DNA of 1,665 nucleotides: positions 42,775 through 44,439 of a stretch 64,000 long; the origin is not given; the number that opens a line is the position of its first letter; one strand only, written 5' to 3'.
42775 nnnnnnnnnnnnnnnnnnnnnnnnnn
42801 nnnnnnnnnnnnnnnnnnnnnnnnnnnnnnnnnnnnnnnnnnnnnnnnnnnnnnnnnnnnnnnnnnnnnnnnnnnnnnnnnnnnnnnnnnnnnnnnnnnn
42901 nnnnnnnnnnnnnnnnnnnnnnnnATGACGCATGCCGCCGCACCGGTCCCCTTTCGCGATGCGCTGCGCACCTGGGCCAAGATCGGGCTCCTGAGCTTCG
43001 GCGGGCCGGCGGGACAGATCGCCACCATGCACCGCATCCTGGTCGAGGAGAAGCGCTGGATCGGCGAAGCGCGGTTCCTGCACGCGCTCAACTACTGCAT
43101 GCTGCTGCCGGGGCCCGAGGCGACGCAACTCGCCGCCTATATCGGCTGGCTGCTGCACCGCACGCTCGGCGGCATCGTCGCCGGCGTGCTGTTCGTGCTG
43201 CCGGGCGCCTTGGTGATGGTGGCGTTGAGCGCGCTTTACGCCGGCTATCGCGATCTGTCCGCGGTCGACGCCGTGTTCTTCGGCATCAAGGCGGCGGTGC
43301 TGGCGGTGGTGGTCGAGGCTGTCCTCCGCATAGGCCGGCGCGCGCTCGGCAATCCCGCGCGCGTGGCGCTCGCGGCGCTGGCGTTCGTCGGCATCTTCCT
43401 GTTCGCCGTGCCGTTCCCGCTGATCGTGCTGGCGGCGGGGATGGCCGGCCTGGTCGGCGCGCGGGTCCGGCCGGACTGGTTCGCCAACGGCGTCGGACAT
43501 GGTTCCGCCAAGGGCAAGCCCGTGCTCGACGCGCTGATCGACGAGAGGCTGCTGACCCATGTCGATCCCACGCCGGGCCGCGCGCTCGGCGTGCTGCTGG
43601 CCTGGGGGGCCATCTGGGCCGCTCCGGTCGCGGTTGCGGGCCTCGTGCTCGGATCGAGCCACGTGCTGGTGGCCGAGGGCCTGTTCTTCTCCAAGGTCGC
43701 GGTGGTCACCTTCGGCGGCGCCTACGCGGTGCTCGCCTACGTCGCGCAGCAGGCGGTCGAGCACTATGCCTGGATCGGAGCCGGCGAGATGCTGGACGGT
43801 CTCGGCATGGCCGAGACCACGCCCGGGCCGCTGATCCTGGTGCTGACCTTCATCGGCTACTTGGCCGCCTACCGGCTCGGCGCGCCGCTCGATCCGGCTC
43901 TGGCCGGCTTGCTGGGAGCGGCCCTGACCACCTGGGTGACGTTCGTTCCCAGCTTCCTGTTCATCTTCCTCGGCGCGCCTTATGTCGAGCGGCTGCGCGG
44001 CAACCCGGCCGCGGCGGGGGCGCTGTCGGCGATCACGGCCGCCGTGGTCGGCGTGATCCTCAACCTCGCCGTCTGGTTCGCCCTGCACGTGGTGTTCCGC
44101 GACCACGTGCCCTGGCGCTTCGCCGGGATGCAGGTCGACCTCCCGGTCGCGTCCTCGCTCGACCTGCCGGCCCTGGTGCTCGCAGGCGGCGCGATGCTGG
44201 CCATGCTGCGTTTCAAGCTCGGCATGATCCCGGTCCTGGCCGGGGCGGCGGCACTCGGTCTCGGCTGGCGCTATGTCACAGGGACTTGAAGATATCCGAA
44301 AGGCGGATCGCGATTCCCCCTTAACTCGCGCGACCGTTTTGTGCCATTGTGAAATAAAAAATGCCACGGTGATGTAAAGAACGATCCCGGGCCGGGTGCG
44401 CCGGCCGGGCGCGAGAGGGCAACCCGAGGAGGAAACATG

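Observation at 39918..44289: Chromate-resistance-like cluster with non-canonical components, plus a second chrA 16 kb away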

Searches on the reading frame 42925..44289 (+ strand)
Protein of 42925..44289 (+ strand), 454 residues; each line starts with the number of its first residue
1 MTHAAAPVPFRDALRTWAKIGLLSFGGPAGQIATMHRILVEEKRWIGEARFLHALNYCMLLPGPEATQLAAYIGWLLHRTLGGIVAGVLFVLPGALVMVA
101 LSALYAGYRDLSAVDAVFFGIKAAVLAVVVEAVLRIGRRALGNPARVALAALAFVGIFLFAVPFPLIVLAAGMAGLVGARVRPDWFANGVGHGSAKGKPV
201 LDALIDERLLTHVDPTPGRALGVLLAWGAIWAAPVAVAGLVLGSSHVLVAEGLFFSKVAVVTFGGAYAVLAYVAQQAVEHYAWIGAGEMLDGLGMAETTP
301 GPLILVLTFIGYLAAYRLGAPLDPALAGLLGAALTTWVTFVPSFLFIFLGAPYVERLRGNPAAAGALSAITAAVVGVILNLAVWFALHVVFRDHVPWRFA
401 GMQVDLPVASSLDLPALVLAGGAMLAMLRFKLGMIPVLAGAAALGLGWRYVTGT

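Call 3: search_protein_families(library=pfam, proteins=[window:42925-44289:+], max_evalue=0.01)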
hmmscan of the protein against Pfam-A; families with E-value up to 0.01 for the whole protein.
window:42925-44289:+ (454 aa): 2 families
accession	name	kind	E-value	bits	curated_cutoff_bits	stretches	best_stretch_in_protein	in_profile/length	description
PF02417.20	Chromate_transp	-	7.3e-77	257.5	28.6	2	14-176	4-166/166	Chromate transporter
PF04306.18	DUF456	-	0.0054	17.5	29.4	1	308-391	47-131/139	Protein of unknown function (DUF456)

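Call 35: search_protein_families(library=ncbifam, proteins=[window:42925-44289:+], max_evalue=0.001)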
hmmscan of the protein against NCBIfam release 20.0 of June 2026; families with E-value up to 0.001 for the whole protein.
window:42925-44289:+ (454 aa): 3 families
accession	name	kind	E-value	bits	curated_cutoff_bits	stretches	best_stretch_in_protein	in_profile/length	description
TIGR00937.1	2A51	subfamily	1.3e-65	222.4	171.7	1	19-392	3-335/368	chromate efflux transporter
NF053759.1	ChrTpChrBBac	equivalog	1.9e-21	76.6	250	2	17-170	8-164/180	chromate efflux transporter ChrB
NF053760.1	ChrTpChrABac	equivalog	2.5e-16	60.4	250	2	22-173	15-169/178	chromate efflux transporter ChrA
